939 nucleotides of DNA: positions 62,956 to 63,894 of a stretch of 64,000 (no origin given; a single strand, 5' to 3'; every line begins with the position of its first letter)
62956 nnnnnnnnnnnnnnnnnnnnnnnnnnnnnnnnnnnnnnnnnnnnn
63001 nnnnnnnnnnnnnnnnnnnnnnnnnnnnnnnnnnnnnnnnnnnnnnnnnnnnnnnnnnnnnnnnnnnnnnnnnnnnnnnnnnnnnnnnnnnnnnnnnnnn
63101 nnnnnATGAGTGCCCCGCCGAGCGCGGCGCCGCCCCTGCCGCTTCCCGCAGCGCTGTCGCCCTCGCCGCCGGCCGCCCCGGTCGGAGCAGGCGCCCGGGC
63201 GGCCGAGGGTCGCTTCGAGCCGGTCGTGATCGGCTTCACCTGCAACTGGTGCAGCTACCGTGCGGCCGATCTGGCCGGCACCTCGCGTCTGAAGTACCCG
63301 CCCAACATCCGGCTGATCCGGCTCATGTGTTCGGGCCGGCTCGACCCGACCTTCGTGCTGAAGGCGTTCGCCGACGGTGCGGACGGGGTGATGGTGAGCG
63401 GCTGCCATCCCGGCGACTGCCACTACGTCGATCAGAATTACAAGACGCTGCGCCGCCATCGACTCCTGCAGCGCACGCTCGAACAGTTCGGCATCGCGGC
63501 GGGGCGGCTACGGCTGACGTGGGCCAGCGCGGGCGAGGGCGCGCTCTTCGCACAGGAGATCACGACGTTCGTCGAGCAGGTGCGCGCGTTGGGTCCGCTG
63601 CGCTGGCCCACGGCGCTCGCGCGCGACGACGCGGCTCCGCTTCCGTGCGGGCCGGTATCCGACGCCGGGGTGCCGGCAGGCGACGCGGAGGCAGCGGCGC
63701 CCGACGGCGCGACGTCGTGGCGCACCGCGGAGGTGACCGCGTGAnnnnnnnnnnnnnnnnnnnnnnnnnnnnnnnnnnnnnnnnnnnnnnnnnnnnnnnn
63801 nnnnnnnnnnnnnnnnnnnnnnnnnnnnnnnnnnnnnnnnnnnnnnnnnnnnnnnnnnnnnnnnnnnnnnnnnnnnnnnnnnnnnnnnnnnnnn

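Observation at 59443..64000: HdrCBA-MvhD-[NiFe] hydrogenase small subunit cluster (Mvh/Hdr-like, methanogen-type) in a high-GC bacterial genome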

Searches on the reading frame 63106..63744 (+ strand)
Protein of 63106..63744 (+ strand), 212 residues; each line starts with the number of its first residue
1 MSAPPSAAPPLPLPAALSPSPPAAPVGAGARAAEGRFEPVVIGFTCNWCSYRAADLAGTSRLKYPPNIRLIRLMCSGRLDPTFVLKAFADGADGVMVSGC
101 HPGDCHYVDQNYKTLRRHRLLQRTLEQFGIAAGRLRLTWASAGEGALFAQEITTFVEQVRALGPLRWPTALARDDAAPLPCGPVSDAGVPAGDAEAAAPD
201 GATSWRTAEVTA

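Call 5: search_protein_families(library=pfam, proteins=[window:63106-63744:+], max_evalue=0.01)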
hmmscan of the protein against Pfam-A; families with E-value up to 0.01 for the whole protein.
window:63106-63744:+ (212 aa): 1 family
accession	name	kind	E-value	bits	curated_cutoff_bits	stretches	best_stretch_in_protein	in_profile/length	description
PF02662.21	FlpD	-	3.1e-51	173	22.3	1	41-163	1-123/123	Methyl-viologen-reducing hydrogenase, delta subunit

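Call 6: search_protein_families(library=ncbifam, proteins=[window:63106-63744:+], max_evalue=0.01)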
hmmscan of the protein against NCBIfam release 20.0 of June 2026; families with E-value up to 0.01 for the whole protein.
window:63106-63744:+ (212 aa): 4 families
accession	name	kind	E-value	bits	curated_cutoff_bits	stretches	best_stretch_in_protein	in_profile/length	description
NF040770.1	hetero_SS_HdrA2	exception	4.1e-52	177.3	1100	1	36-164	645-773/777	CoB-CoM heterodisulfide reductase HdrA2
NF045873.1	F420_non_VhuD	exception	8e-37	126.3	215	1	38-164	1-127/132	F420-non-reducing hydrogenase iron-sulfur subunit VhuD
NF041891.1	hdrA_Methbact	equivalog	3.1e-11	42.2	1300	1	48-161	652-760/762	ferredoxin:CoB-CoM heterodisulfide reductase subunit HdrA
NF041778.1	hetero_SS_HdrA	equivalog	0.00092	17.1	1400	1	41-98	656-713/771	ferredoxin:CoB-CoM heterodisulfide reductase subunit HdrA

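Call 7: find_encoding_contigs(protein=window:63106-63744:+, flank=10000, max_places=6)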
Protein window:63106-63744:+ (212 aa): 19 contigs read that carry it; 6 places shown.
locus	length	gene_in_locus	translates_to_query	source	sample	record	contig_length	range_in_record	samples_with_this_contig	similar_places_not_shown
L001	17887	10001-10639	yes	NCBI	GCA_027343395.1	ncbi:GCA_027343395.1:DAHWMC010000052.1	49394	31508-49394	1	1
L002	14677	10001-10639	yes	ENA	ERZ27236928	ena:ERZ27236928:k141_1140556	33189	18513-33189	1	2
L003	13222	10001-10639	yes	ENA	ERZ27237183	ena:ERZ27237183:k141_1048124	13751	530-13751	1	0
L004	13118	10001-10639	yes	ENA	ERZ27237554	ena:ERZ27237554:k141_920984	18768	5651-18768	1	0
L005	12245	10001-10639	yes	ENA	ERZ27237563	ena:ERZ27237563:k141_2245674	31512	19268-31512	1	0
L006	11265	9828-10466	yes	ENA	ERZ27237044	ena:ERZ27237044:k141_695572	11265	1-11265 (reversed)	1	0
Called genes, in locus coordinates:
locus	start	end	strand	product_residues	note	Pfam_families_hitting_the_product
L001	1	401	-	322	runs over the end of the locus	PF00682:HMGL-like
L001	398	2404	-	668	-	PF00289:Biotin_carb_N, PF02786:CPSase_L_D2, PF07478:Dala_Dala_lig_C, PF02785:Biotin_carb_C, PF00364:Biotin_lipoyl, PF25919:BSH_CusB (weak)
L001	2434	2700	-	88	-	PF03083:MtN3_slv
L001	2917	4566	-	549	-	PF03255:ACCA, PF01039:Carboxyl_trans, PF06833:MdcE (faint)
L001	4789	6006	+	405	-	PF03435:Sacchrp_dh_NADP, PF16653:Sacchrp_dh_C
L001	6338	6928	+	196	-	PF13183:Fer4_8, PF13237:Fer4_10 (faint), PF13187:Fer4_9 (weak), PF13534:Fer4_17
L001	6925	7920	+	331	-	PF02754:CCG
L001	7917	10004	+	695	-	PF00890:FAD_binding_2 (weak), PF01266:DAO (weak), PF12831:FAD_oxidored, PF13450:NAD_binding_8, PF00037:Fer4 (weak), PF12838:Fer4_7, PF13187:Fer4_9 (weak), PF13237:Fer4_10, +7 more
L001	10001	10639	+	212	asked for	PF02662:FlpD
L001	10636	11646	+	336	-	PF01058:Oxidored_q6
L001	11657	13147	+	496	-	PF27537:HoxH, PF00374:NiFeSe_Hases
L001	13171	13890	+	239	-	PF01750:HycI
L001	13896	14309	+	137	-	PF01842:ACT, PF13291:ACT_4 (faint), PF13840:ACT_7 (faint), PF19571:ACT_8 (faint), PF22629:ACT_AHAS_ss (faint), PF22468:ACT_9 (faint), PF01842:ACT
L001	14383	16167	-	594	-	PF09924:LPG_synthase_C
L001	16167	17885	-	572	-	?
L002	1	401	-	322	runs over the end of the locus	PF00682:HMGL-like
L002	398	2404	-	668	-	PF00289:Biotin_carb_N, PF02786:CPSase_L_D2, PF07478:Dala_Dala_lig_C, PF02785:Biotin_carb_C, PF00364:Biotin_lipoyl, PF25919:BSH_CusB (weak)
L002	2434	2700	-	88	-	PF03083:MtN3_slv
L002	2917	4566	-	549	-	PF03255:ACCA, PF01039:Carboxyl_trans, PF06833:MdcE (faint)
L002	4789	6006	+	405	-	PF03435:Sacchrp_dh_NADP, PF16653:Sacchrp_dh_C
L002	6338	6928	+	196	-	PF13183:Fer4_8, PF13237:Fer4_10 (faint), PF13187:Fer4_9 (weak), PF13534:Fer4_17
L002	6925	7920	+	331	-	PF02754:CCG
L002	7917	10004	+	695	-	PF00890:FAD_binding_2 (weak), PF01266:DAO (weak), PF12831:FAD_oxidored, PF13450:NAD_binding_8, PF00037:Fer4 (weak), PF12838:Fer4_7, PF13187:Fer4_9 (weak), PF13237:Fer4_10, +7 more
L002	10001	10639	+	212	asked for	PF02662:FlpD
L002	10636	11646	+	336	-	PF01058:Oxidored_q6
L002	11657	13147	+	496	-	PF27537:HoxH, PF00374:NiFeSe_Hases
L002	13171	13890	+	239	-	PF01750:HycI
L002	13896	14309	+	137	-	PF01842:ACT, PF13291:ACT_4 (faint), PF13840:ACT_7 (faint), PF19571:ACT_8 (faint), PF22629:ACT_AHAS_ss (faint), PF22468:ACT_9 (faint), PF01842:ACT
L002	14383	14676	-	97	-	?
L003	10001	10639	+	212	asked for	PF02662:FlpD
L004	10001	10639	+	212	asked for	PF02662:FlpD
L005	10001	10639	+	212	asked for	PF02662:FlpD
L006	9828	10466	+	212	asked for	PF02662:FlpD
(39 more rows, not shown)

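Call 9: search_protein_families(library=ncbifam, proteins=[L002:10636-11646:+, L002:11657-13147:+, L002:13171-13890:+, L002:13896-14309:+, L001:14383-16167:-, L001:16167-17885:-], max_evalue=0.001)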
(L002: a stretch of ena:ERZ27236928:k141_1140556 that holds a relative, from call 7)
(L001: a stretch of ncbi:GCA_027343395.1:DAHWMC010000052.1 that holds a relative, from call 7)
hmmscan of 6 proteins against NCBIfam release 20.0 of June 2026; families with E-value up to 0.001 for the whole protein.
L002:10636-11646:+ (336 aa): 15 families
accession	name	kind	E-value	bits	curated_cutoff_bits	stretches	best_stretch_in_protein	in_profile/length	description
NF045875.1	F420_non_VhuG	exception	4.2e-54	183.7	450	1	11-324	6-281/286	F420-non-reducing hydrogenase subunit VhuG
NF040836.1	sulfhyd_HydD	equivalog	4.7e-18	65.3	500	2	239-279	178-218/261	NADPH-dependent hydrogenase/sulfhydrogenase 1 subunit delta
NF040831.1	sulfhyd_ShyD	equivalog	5.5e-17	62.2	460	2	239-278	172-211/240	NAD(P)-dependent hydrogenase/sulfhydrogenase 2 subunit delta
TIGR03294.1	FrhG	equivalog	3.4e-12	46.6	245.5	2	17-109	9-97/228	coenzyme F420 hydrogenase subunit gamma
NF005012.1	PRK06411.1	subfamily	3.3e-07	30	116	1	153-180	122-149/166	NADH-quinone oxidoreductase subunit NuoB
NF011395.0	PRK14820.1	equivalog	1.2e-06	28.4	263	1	153-179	121-147/180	NADH-quinone oxidoreductase subunit B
TIGR01957.1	nuoB_fam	subfamily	1.3e-06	28.4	142.7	1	152-179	105-132/145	NADH-quinone oxidoreductase subunit B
NF011392.0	PRK14817.1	equivalog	1.7e-05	24.5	271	1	154-180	125-151/182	NADH-quinone oxidoreductase subunit B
NF011393.0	PRK14818.1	equivalog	3.7e-05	23.3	255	1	154-179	120-145/173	NADH dehydrogenase subunit B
NF011394.0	PRK14819.1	equivalog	4.6e-05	23.1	312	1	153-178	120-145/264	NADH-quinone oxidoreductase subunit B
NF011388.0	PRK14813.1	equivalog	5.3e-05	23.1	294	1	153-179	117-143/189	NADH dehydrogenase subunit B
NF011389.0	PRK14814.1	equivalog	8.2e-05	22.5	285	1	153-180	121-148/186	NADH dehydrogenase subunit B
NF009808.0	PRK13292.1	equivalog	9.3e-05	20.5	1156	1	153-188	113-151/791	NADH-quinone oxidoreductase subunit B/C/D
NF011391.0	PRK14816.1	equivalog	0.00021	20.9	283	1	153-178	141-166/196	NADH-quinone oxidoreductase subunit B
NF011390.0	PRK14815.1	equivalog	0.00026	20.4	281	1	154-180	122-148/183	NADH dehydrogenase subunit B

L002:11657-13147:+ (496 aa): 9 families
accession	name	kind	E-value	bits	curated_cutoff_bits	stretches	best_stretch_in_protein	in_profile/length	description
NF041785.2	VhuA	equivalog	2.5e-108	362.4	800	1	1-438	1-416/418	F420-non-reducing hydrogenase Vhu subunit A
NF033181.1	NiFeSe_hydrog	equivalog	3.3e-50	171.4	600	2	1-121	1-120/507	nickel-dependent hydrogenase large subunit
NF045518.1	H2_NiFeSe_large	exception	2.3e-46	158.6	780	1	3-471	3-482/485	NiFeSe hydrogenase large subunit HysA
TIGR03295.1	frhA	equivalog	2e-45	155.5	392.5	2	2-198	3-187/412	coenzyme F420 hydrogenase subunit alpha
NF040828.1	sulfhyd_ShyA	equivalog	1.4e-42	146.1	700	2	4-223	3-214/415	NAD(P)-dependent hydrogenase/sulfhydrogenase 2 subunit alpha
NF040832.1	sulfhyd_HydA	equivalog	1.9e-28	99.7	880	2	4-283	5-261/426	NADPH-dependent hydrogenase/sulfhydrogenase 1 subunit alpha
NF007778.0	PRK10467.1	equivalog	1.7e-26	92.7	969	2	2-116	3-116/567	hydrogenase 2 large subunit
NF007550.0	PRK10170.1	equivalog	4.6e-24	84.8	1101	2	3-118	18-133/597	Ni/Fe-hydrogenase large subunit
NF041786.2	VhuU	equivalog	4.2e-07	29.7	70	1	450-471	8-29/45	F420-non-reducing hydrogenase selenoprotein subunit VhuU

L002:13171-13890:+ (239 aa): 6 families
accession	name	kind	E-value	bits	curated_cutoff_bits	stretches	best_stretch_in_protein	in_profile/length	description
TIGR00072.1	hydrog_prot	superfamily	4.6e-26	91.6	47.45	1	48-207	1-144/145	hydrogenase maturation protease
TIGR00140.1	hupD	subfamily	3.3e-13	49.8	151.8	1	47-210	1-149/151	HyaD/HybD family hydrogenase maturation endopeptidase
NF007777.0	PRK10466.1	equivalog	6.1e-10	39.1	190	1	46-212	2-153/164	HyaD/HybD family hydrogenase maturation endopeptidase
NF007616.0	PRK10264.1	equivalog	2.8e-07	30.4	261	1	45-208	4-153/195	hydrogenase 1 maturation protease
TIGR00130.1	frhD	equivalog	5.3e-06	26.6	134.95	1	46-209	4-152/153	coenzyme F420-reducing hydrogenase, FrhD protein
NF045519.1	NiFeSe_H2_mat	exception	6.2e-06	26.1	190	0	46-66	2-22/152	NiFeSe hydrogenase maturation protease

L002:13896-14309:+ (137 aa): 11 families
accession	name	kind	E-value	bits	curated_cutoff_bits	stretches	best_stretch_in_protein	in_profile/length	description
TIGR01327.1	PGDH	equivalog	2.4e-07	29.9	454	1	67-125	450-508/525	phosphoglycerate dehydrogenase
NF006352.0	PRK08577.1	equivalog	2.9e-07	30.6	140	0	71-96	59-84/136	hypothetical protein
NF005656.0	PRK07431.1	equivalog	3.1e-07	29.3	657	1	73-122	276-325/587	aspartate kinase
TIGR00656.1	asp_kin_monofn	equivalog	3.7e-06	26.2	402.25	0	9-62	276-329/407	aspartate kinase, monofunctional class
NF008864.0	PRK11895.1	equivalog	2.3e-05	24.1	119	0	6-42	7-43/164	acetolactate synthase small subunit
NF005107.0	PRK06545.1-5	equivalog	9.6e-05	21.5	414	0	71-113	298-343/367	prephenate dehydrogenase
NF004976.0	PRK06349.1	subfamily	9.7e-05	21.6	205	0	6-50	353-397/430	homoserine dehydrogenase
NF005111.0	PRK06545.2-3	equivalog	0.00019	20.6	344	0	70-109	304-343/371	prephenate dehydrogenase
NF005155.0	PRK06635.1-4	equivalog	0.00019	20.5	346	0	69-122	264-317/407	aspartate kinase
NF005600.0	PRK07334.1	equivalog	0.00079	18.1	496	0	71-100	334-363/408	threonine ammonia-lyase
TIGR00119.1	acolac_sm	equivalog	0.00088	19.2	56.9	0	8-41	8-41/158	acetolactate synthase small subunit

L001:14383-16167:- (594 aa): 2 families
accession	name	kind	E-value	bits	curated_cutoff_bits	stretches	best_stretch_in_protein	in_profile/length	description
NF033480.1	bifunc_MprF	equivalog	4.2e-74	250.3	600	1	32-562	325-838/841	bifunctional lysylphosphatidylglycerol flippase/synthetase MprF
NF002821.0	PRK02983.1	equivalog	2e-37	128.8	742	1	55-561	47-564/1102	bifunctional lysylphosphatidylglycerol synthetase/lysine--tRNA ligase LysX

L001:16167-17885:- (572 aa): 3 families
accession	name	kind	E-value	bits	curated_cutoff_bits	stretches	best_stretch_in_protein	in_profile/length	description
NF041944.1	Xylase_Ferestase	equivalog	2e-09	36.2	1200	1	323-460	480-622/694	bifunctional endo-1,4-beta-xylanase/feruloyl esterase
NF050058.1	e_dPHAscl_type1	hypoth_equivalog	2.4e-06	27.2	150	1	401-490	80-167/276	extracellular catalytic domain type 1 short-chain-length polyhydroxyalkanoate depolymerase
NF007758.0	PRK10439.1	equivalog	3.4e-05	23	222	1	293-462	169-327/418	enterochelin esterase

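Call 10: search_protein_families(library=pfam, proteins=[L002:10636-11646:+, L002:11657-13147:+, L002:13171-13890:+, L002:13896-14309:+, L001:14383-16167:-, L001:16167-17885:-], max_evalue=0.001)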
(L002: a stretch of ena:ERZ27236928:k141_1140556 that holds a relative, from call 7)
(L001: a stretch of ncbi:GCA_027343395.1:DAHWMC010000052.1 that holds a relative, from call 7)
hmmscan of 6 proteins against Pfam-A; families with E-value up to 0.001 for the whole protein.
L002:10636-11646:+ (336 aa): 1 family
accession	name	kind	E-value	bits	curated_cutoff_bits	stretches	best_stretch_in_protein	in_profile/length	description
PF01058.29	Oxidored_q6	-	5e-22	78.4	27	1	20-182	1-125/128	NADH ubiquinone oxidoreductase, 20 Kd subunit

L002:11657-13147:+ (496 aa): 1 family
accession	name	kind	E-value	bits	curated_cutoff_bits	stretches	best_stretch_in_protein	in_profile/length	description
PF00374.24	NiFeSe_Hases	-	1.2e-34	120.6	25.8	2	39-117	1-79/508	Nickel-dependent hydrogenase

L002:13171-13890:+ (239 aa): 1 family
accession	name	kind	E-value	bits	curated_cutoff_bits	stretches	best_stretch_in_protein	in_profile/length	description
PF01750.23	HycI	-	2.7e-09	37.4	23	1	100-206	25-129/130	Hydrogenase maturation protease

L002:13896-14309:+ (137 aa): 7 families
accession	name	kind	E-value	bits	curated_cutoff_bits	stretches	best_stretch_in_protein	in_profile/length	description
PF01842.31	ACT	-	6e-18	64.7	27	2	73-118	5-52/66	ACT domain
PF22629.2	ACT_AHAS_ss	-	1e-10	42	27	1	9-45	5-41/67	AHAS small subunit-like ACT domain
PF19571.5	ACT_8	-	4.7e-10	39.8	23.5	1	3-71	70-138/141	ACT domain pair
PF13291.12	ACT_4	-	3.5e-07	31.2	27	0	71-115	9-54/80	ACT domain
PF22468.2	ACT_9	-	1.9e-05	24.8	27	0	10-59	9-58/61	ACT domain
PF13840.12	ACT_7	-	2.1e-05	24.7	27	0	10-37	17-44/65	ACT domain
PF22190.2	TTHA0829-like_ACT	-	9.2e-05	22.8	27.4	0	68-116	2-48/70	TTHA0829-like ACT domain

L001:14383-16167:- (594 aa): 1 family
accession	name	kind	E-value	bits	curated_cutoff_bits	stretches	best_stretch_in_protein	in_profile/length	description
PF09924.15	LPG_synthase_C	-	7e-65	219.5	27.5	1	266-545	19-297/298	Phosphatidylglycerol lysyltransferase, C-terminal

L001:16167-17885:- (572 aa): 3 families
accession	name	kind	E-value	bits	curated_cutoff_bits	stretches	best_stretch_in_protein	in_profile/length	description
PF00756.26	Esterase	-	1.8e-17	64.4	22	1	325-462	8-150/251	Putative esterase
PF00326.27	Peptidase_S9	-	3.3e-05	23.9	22.6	1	379-541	17-182/213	Prolyl oligopeptidase family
PF00561.26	Abhydrolase_1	-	0.00051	20.2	25.8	1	403-460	45-102/245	alpha/beta hydrolase fold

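Call 12: find_homologous_proteins(query=L002:11657-13147:+, max_evalue=1e-10)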
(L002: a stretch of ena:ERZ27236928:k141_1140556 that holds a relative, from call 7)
Query L002:11657-13147:+ (496 aa): 8000 proteins with E <= 1e-10 among 8000 candidates; the best 120 are listed.
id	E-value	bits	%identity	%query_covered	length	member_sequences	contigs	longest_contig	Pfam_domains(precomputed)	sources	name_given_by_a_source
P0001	0.0e+0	1139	100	100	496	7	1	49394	PF00374.25,PF27537.1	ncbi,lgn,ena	-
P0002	0.0e+0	1027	88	100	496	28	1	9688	PF00374.25,PF27537.1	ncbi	-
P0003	0.0e+0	1017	88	100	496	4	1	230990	PF00374.25,PF27537.1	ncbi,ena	-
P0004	6.2e-293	990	85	100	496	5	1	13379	PF00374.25,PF27537.1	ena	-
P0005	2.1e-286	968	82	100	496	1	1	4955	PF00374.25,PF27537.1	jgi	jgi:F420-non-reducing hydrogenase large subunit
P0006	1.6e-267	906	78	100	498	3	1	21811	PF00374.25,PF27537.1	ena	-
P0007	1.9e-265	899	77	100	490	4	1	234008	PF00374.25,PF27537.1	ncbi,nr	ncbi:MAG: Ni/Fe hydrogenase subunit alpha [Anaerolineae bacterium]|nr:Ni/Fe hydrogenase subunit alph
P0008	4.5e-265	898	77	100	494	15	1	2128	PF00374.25,PF27537.1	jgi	jgi:F420-non-reducing hydrogenase large subunit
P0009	8.4e-265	897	76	99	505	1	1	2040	PF00374.25,PF27537.1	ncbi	-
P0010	1.0e-264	897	77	100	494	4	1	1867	PF00374.25,PF27537.1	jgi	jgi:F420-non-reducing hydrogenase large subunit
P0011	1.1e-264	897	76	100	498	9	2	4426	PF00374.25,PF27537.1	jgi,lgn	jgi:F420-non-reducing hydrogenase large subunit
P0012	1.6e-264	896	76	100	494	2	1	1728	PF00374.25,PF27537.1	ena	-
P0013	1.6e-264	896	76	100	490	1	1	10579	PF00374.25,PF27537.1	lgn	-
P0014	1.7e-264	896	86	90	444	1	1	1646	PF00374.25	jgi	jgi:F420-non-reducing hydrogenase large subunit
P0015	2.0e-262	889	76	100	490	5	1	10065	PF00374.25,PF27537.1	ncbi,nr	ncbi:MAG: Ni/Fe hydrogenase subunit alpha [Anaerolineae bacterium]|nr:Ni/Fe hydrogenase subunit alph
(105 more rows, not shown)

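Call 13: search_solved_structures(query=L002:11657-13147:+, max_evalue=0.00001, show_alignments=1)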
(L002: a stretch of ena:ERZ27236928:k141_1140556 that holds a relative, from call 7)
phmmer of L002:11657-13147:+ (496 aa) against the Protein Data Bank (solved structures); distinct sequences matched with E-value up to 0.00001: 68 (the best 60 are shown).
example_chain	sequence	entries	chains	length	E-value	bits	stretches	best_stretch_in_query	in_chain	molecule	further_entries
7t2r_D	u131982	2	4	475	9e-114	383.9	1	3-489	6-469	NiFe hydrogenase large subunit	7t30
5odc_F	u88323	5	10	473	2.7e-109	369.1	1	2-471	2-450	Methyl-viologen reducing hydrogenase subunit A | Methyl-viologen reducing hydrogenase, subunit A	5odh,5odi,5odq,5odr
9sw2_F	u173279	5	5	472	3.5e-101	342.4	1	2-489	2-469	F420-non-reducing hydrogenase subunit A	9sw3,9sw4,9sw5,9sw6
9sfi_g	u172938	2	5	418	4.3e-98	332.2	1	1-436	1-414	Coenzyme F420-reducing hydrogenase, alpha subunit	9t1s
5xf9_D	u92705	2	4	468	2.3e-90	306.7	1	2-469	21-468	NAD-reducing hydrogenase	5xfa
5jsu_B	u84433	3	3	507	3.1e-42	147.9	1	4-474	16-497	Periplasmic [NiFeSe] hydrogenase, large subunit, selenocysteine-containing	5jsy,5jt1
5jsh_B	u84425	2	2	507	1e-40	142.9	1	4-474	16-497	Periplasmic [NiFeSe] hydrogenase, large subunit, selenocysteine-containing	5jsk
6rtp_B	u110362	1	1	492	7.1e-40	140.1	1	4-469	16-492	Periplasmic [NiFeSe] hydrogenase, large subunit, selenocysteine-containing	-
3ze6_B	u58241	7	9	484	9.2e-40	139.8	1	4-469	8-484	PERIPLASMIC [NIFESE] HYDROGENASE, LARGE SUBUNIT, SELENOCYS SELENOCYSTEINE-CONTAINING | PERIPLASMIC [NIFESE] HYDROGENASE, LARGE SUBUNIT, SELENOCYSTEINE-CONTAININ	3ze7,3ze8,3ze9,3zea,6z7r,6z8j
2wpn_B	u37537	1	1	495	1e-39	139.6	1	4-469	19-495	PERIPLASMIC [NIFESE] HYDROGENASE, LARGE SUBUNIT, SELENOCYSTEINE-CONTAINING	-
6z8m_B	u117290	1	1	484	6.2e-39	137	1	4-469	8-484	Periplasmic [NiFeSe] hydrogenase, large subunit, selenocysteine-containing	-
6z8o_B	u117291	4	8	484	6.3e-39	137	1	4-469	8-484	Periplasmic [NiFeSe] hydrogenase, large subunit, selenocysteine-containing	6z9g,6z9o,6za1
6ruc_B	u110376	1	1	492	6.6e-39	136.9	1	4-469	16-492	Periplasmic [NiFeSe] hydrogenase, large subunit, selenocysteine-containing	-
6ru9_B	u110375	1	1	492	6.7e-39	136.9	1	4-469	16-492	Periplasmic [NiFeSe] hydrogenase, large subunit, selenocysteine-containing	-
3zfs_A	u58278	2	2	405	9.7e-35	123.2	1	2-187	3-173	F420-REDUCING HYDROGENASE, SUBUNIT ALPHA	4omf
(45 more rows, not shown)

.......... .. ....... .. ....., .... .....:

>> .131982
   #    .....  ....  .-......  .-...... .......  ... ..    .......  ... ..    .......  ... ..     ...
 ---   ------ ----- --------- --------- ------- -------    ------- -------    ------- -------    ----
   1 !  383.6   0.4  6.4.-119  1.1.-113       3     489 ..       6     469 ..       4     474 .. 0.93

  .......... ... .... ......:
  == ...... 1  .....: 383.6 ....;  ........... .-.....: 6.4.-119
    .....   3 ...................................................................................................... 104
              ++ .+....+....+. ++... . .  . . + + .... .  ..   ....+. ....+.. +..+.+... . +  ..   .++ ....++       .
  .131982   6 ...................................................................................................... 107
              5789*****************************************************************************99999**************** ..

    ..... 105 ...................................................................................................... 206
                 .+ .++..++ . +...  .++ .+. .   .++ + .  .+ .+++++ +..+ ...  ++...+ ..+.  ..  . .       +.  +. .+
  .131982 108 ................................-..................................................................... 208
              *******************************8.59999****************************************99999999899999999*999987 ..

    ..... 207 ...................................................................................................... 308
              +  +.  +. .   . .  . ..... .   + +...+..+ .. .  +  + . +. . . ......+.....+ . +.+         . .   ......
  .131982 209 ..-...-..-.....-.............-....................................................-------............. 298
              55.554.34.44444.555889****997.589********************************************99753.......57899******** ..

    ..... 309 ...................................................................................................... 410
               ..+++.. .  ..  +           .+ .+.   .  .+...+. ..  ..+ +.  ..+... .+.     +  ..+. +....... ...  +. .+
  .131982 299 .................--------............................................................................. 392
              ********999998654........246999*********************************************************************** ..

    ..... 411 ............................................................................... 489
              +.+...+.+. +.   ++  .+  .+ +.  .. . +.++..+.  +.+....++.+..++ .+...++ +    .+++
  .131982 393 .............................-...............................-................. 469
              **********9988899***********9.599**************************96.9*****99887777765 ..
